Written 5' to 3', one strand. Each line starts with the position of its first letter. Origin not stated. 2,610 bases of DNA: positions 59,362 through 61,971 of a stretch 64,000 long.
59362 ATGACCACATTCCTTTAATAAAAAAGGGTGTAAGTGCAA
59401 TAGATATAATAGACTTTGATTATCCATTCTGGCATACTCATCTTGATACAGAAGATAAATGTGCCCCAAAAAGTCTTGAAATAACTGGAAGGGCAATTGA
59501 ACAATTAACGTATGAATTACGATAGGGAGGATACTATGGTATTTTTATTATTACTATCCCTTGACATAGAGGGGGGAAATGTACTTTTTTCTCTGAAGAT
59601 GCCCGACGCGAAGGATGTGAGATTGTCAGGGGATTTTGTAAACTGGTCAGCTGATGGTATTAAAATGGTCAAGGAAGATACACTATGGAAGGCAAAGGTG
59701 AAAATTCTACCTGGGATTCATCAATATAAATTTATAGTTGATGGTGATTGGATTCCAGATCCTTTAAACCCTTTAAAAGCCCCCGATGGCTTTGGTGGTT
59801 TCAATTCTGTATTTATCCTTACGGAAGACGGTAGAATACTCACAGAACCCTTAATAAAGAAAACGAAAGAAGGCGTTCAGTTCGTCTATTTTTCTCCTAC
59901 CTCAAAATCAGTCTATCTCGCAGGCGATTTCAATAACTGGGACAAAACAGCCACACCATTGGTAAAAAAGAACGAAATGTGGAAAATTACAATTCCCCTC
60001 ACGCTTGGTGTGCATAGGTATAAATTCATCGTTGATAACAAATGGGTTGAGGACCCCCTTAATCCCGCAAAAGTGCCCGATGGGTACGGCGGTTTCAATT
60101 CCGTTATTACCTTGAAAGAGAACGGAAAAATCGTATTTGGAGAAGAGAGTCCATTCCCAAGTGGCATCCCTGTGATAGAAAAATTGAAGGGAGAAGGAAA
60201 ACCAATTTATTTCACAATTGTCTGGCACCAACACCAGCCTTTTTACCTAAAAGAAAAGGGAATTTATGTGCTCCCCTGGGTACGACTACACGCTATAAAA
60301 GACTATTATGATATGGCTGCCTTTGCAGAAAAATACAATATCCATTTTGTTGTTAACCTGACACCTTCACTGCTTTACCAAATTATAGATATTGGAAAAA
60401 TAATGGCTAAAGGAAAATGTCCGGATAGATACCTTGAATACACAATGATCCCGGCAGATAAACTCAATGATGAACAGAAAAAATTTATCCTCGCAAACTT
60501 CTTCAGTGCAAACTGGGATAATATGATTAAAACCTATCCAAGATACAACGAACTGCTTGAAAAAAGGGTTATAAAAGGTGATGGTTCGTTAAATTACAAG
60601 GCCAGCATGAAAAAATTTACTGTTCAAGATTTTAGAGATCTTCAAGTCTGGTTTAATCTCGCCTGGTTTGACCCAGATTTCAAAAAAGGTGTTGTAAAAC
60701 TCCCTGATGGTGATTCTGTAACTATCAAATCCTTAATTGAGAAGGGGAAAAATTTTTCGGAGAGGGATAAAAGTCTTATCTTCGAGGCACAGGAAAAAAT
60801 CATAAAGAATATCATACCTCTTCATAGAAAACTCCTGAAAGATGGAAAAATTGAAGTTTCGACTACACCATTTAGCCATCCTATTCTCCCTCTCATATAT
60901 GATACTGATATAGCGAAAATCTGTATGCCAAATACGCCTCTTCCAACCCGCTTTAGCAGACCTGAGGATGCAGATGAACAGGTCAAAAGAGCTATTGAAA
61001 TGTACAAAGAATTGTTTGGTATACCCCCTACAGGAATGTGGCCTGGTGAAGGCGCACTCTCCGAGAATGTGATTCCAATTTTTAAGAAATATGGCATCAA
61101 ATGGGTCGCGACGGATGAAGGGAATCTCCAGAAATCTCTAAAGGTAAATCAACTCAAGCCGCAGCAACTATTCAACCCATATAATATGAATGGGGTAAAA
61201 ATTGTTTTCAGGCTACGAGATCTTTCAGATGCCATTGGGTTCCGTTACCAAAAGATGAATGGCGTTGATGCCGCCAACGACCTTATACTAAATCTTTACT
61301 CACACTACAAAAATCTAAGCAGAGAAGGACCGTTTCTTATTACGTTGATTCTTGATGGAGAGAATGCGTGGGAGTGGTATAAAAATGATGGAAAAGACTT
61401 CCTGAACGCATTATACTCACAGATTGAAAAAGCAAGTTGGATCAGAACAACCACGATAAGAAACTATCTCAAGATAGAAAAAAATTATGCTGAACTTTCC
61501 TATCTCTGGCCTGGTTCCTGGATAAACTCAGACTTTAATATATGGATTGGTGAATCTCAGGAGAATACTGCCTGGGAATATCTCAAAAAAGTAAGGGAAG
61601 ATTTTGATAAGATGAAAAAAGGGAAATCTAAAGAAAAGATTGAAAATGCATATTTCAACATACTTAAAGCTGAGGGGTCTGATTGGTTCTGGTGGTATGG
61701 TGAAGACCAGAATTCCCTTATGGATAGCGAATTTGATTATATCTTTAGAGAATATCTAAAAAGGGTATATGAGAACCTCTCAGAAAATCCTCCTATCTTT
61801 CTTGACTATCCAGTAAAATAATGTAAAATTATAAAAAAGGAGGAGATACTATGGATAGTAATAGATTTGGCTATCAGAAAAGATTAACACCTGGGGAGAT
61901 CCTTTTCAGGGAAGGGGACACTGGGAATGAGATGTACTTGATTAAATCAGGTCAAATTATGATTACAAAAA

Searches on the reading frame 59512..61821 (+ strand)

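Call 74: search_protein_families(library=pfam, proteins=[window:59512-61821:+], max_evalue=0.00001)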
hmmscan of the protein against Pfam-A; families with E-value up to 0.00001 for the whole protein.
window:59512-61821:+ (769 aa): 3 families
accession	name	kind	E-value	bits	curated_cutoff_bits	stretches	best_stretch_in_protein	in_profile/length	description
PF03065.20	Glyco_hydro_57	-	6.1e-63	213.3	21.2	1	235-657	1-281/291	Glycosyl hydrolase family 57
PF16561.11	AMPK1_CBM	-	2.6e-29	101.7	26.8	2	130-204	10-82/85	Glycogen recognition site of AMP-activated protein kinase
PF02922.24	CBM_48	-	3.6e-19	69.3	22.4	1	120-178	11-72/83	Carbohydrate-binding module 48 (Isoamylase N-terminal domain)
